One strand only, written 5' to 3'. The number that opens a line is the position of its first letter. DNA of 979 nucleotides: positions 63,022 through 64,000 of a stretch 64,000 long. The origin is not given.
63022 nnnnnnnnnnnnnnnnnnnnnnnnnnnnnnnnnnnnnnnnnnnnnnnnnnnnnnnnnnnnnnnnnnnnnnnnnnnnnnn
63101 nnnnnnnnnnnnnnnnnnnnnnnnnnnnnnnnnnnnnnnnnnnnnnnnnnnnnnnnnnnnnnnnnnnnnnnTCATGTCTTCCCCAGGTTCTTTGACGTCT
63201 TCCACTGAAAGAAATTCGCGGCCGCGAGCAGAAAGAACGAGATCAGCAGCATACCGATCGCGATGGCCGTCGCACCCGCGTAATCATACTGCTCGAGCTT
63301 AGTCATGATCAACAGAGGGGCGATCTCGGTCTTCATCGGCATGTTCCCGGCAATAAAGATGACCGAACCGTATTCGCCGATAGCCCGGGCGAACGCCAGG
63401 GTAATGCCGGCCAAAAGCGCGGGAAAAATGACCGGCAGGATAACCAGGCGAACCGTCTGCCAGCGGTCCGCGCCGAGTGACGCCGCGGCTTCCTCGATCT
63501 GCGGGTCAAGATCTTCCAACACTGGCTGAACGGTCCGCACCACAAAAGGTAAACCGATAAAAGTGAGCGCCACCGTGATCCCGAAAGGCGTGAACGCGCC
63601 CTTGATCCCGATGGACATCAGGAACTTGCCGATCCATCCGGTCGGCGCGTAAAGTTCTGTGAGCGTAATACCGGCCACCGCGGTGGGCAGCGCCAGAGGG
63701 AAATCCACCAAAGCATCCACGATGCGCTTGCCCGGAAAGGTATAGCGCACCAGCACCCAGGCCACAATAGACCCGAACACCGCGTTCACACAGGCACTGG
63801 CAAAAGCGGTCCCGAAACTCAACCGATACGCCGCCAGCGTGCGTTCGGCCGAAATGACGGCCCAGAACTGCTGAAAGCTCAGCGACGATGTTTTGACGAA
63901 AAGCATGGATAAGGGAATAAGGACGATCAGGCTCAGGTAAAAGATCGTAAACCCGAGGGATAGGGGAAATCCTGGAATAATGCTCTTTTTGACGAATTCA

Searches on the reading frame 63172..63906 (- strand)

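Call 65: search_protein_families(library=pfam, proteins=[window:63172-63906:-], max_evalue=0.001)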
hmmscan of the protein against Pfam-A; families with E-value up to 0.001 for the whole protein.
window:63172-63906:- (244 aa): 1 family
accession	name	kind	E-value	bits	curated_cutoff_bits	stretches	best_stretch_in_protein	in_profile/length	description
PF00528.27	BPD_transp_1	-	3e-18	66.6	26.4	1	43-233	3-178/184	Binding-protein-dependent transport system inner membrane component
